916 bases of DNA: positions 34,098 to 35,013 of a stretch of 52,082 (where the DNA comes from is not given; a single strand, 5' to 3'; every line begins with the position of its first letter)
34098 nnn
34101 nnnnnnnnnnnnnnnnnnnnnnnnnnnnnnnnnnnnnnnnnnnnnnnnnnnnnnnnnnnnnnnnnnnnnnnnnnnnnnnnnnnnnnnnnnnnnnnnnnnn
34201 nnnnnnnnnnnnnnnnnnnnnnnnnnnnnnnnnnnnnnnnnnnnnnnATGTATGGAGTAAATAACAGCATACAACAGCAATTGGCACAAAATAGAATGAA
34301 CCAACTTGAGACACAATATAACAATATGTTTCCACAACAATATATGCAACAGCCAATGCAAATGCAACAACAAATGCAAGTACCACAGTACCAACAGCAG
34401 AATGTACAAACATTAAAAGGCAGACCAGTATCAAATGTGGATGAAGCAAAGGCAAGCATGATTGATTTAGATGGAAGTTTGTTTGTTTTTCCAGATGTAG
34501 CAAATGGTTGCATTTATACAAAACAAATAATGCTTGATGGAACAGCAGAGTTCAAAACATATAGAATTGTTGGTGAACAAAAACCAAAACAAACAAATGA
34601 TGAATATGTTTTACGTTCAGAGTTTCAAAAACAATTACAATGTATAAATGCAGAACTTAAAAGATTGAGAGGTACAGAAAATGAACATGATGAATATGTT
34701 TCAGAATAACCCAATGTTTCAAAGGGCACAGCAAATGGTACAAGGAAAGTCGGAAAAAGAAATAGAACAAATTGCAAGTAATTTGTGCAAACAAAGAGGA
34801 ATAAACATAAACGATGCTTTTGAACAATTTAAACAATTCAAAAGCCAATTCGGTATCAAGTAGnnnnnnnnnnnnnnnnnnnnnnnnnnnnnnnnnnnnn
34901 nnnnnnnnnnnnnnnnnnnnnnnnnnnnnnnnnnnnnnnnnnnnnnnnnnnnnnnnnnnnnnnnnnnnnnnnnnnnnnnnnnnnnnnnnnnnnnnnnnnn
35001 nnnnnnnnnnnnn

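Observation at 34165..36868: Terminator-bounded five-gene orphan cluster following the sigma-r4-like regulator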

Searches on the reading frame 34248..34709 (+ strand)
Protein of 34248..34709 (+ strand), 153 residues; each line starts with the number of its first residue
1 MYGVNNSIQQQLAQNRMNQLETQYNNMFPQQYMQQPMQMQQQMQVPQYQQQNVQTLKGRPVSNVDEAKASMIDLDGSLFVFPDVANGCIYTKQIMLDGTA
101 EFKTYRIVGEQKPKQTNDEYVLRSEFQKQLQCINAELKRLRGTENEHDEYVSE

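Call 5: search_protein_families(library=pfam, proteins=[window:34248-34709:+], max_evalue=1)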
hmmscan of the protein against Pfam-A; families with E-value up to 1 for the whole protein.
window:34248-34709:+ (153 aa): 3 families
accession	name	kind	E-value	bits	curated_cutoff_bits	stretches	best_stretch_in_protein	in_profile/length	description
PF11754.14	Velvet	-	0.025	15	25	1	18-84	88-161/237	Velvet factor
PF03153.18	TFIIA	-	0.19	12.1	36.2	1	9-57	166-226/415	Transcription factor IIA, alpha/beta subunit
PF10186.14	ATG14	-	0.62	9.5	33.2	1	4-41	112-149/347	Vacuolar sorting 38 and autophagy-related subunit 14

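Call 6: search_protein_families(library=phrogs, proteins=[window:34248-34709:+], max_evalue=0.1)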
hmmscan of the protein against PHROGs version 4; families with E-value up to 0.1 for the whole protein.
window:34248-34709:+ (153 aa): 1 family
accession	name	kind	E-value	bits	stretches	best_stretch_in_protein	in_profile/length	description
phrog_21718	-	unknown function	2.7e-05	25.2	1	22-135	17-138/159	-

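Call 21: search_dna_similar(query=window:34248-34709:+, collection=phages, mode=protein, max_rows=40, max_evalue=0.01)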
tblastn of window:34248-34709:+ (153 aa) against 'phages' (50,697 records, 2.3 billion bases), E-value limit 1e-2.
Records with a match: 10; places in all: 10; records where one place covers at least 80% of the query: 0.
Best place of each record, by identity: <60% 10.
By first word of the organism name: Clostridium 6; bajarodcaudo 2; Dulem 1; Bacteriophage 1.
By host as written in the record: Clostridium perfringens 3; - 2; Varecia variegata 1; Peromyscus fraterculus 1; Clostridium perfringens 2589 1; Clostridium perfringens JCM 1290 1; Clostridium perfringens 012 1.
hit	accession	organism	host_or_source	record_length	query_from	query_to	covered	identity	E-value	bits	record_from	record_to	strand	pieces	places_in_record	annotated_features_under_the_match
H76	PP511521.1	Dulem virus 36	Varecia variegata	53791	56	137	54%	58.5%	3e-23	100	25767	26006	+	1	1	hypothetical protein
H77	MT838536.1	Bacteriophage sp.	human fecal samples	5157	55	151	63%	49.0%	4e-20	91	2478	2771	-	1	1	record has no annotation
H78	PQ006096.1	bajarodcaudo virus 5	Peromyscus fraterculus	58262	59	152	61%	34.3%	4e-10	62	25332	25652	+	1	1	hypothetical protein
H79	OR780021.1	Clostridium phage XP41-N3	Clostridium perfringens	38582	59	146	58%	32.3%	3e-6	51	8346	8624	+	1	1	hypothetical protein (x2)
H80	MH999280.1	Clostridium phage CPD1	Clostridium perfringens 2589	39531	59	146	58%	32.3%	3e-6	51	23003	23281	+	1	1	hypothetical protein (x2)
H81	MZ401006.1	Clostridium phage CPQ4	Clostridium perfringens JCM 1290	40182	59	146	58%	32.3%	3e-6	51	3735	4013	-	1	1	hypothetical protein (x2)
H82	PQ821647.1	Clostridium phage HMD-PC1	Clostridium perfringens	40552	59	146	58%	30.1%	5e-5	47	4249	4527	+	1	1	hypothetical protein (x2)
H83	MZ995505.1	Clostridium phage vB_CpeP_PMQ04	Clostridium perfringens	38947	59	146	58%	30.1%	5e-5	47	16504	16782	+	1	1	hypothetical protein (x2)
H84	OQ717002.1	Clostridium phage vB_CpeS-17DYC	Clostridium perfringens 012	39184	59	146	58%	30.1%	5e-5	47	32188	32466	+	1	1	hypothetical protein (x2)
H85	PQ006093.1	bajarodcaudo virus 2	Neotoma bryanti feces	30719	56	128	48%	35.1%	9e-6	50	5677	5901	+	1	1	hypothetical protein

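Call 56: search_protein_families(library=ncbifam, proteins=[window:34248-34709:+], max_evalue=1)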
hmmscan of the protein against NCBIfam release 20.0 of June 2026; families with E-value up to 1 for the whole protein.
window:34248-34709:+ (153 aa): 0 families

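Call 57: search_protein_families(library=padloc, proteins=[window:34248-34709:+], max_evalue=1)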
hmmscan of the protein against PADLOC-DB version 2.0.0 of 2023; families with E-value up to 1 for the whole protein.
window:34248-34709:+ (153 aa): 0 families

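Call 92: search_protein_families(library=pfam, alignment_id=A11, max_evalue=0.01)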
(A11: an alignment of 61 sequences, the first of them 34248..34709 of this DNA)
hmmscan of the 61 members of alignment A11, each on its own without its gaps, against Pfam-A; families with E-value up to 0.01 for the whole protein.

A. member 1, window:34248-34709:+ (153 aa): 0 families

B. families by the number of members that match (of 61 scanned): 5 families
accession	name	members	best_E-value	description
PF13302.13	Acetyltransf_3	1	0.0015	Acetyltransferase (GNAT) domain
PF10256.14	Erf4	1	0.0017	Golgin subfamily A member 7/ERF4 family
PF16274.10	Qua1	1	0.0022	Qua1 domain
PF11754.14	Velvet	1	0.0027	Velvet factor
PF07418.16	PCEMA1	1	0.01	Acidic phosphoprotein precursor PCEMA1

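Call 93: search_solved_structures(query=A11, max_evalue=10)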
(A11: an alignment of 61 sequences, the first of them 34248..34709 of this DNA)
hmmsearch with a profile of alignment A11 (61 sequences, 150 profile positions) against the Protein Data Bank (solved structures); distinct sequences matched with E-value up to 10: 0.

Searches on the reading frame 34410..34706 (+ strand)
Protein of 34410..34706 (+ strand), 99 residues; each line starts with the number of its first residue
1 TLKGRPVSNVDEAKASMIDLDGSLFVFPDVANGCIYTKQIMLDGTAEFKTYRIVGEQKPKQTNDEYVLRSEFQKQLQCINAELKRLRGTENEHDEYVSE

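Call 90: search_protein_representatives(protein=window:34410-34706:+)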
Query: 99 residues. Proteins with E-value up to 0.001 (for the whole library): 728; up to 1e-10: 306; up to 1e-30: 0. The best 150 are listed.
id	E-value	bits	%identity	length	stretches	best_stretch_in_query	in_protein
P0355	5.7e-24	100.2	62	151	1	2-88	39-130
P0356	3.6e-23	97.6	58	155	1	2-89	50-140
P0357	5.6e-22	93.8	61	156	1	2-90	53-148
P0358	2.6e-21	91.6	57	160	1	2-88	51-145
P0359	3.6e-21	91.2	56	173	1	2-90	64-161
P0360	5.0e-21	90.7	61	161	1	2-86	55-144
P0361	7.6e-21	90.1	57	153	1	2-91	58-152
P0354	8.6e-21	90.0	92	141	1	1-50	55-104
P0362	9.7e-21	89.8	60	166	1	2-86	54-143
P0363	1.3e-20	89.4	59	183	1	2-93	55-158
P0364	1.4e-20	89.3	48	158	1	2-94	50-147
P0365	3.2e-20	88.2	59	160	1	2-88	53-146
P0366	3.3e-20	88.1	52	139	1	2-87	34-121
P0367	4.3e-20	87.7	54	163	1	2-90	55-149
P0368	6.9e-20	87.1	56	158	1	2-88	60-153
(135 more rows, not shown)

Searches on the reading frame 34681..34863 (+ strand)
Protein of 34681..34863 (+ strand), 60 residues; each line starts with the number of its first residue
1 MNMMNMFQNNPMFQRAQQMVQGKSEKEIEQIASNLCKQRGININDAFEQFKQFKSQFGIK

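Call 5: search_protein_families(library=pfam, proteins=[window:34681-34863:+], max_evalue=1)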
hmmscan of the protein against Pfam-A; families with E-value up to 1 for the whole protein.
window:34681-34863:+ (60 aa): 4 families
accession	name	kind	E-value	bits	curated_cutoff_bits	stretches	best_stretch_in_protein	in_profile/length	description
PF02196.21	RBD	-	0.067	13.6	25.7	1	19-45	13-39/69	Raf-like Ras-binding domain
PF05184.20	SapB_1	-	0.13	12.7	25.2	1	18-37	16-35/38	Saposin-like type B, region 1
PF17805.7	AsnC_trans_reg2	-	0.18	12.4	27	1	19-54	51-86/86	AsnC-like ligand binding domain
PF22255.2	Gp44-like_2nd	-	0.18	12.3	27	1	25-54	18-47/84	Baseplate hub protein gp44-like, second domain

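Call 6: search_protein_families(library=phrogs, proteins=[window:34681-34863:+], max_evalue=0.1)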
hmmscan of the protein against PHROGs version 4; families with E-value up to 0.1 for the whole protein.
window:34681-34863:+ (60 aa): 1 family
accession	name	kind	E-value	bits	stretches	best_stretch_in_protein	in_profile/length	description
phrog_14241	-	unknown function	0.049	13.5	1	27-58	315-346/453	-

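Call 22: search_dna_similar(query=window:34681-34863:+, collection=phages, mode=protein, max_rows=40, max_evalue=0.1)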
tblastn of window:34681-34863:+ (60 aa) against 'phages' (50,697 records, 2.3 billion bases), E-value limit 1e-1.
Records with a match: 4; places in all: 4; records where one place covers at least 80% of the query: 0.
Best place of each record, by identity: <60% 4.
By first word of the organism name: Dulem 2; bajarodcaudo 1; Bacteriophage 1.
By host as written in the record: Propithecus coquereli 1; Peromyscus fraterculus 1; Varecia variegata 1; - 1.
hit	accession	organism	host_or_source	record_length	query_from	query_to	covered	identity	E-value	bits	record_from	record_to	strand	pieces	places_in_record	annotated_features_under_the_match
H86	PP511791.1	Dulem virus 39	Propithecus coquereli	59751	16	60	75%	48.9%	5e-4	41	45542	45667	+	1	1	hypothetical protein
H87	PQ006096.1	bajarodcaudo virus 5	Peromyscus fraterculus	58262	15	60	77%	45.7%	1e-5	45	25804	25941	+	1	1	hypothetical protein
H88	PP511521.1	Dulem virus 36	Varecia variegata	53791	15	58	73%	45.8%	4e-5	44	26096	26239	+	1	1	hypothetical protein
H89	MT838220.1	Bacteriophage sp.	human fecal samples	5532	18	52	58%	45.7%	5e-2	35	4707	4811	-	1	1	record has no annotation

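Call 56: search_protein_families(library=ncbifam, proteins=[window:34681-34863:+], max_evalue=1)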
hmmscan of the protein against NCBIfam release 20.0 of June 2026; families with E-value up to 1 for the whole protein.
window:34681-34863:+ (60 aa): 0 families

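Call 57: search_protein_families(library=padloc, proteins=[window:34681-34863:+], max_evalue=1)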
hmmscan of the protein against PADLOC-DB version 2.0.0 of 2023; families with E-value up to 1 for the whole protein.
window:34681-34863:+ (60 aa): 0 families
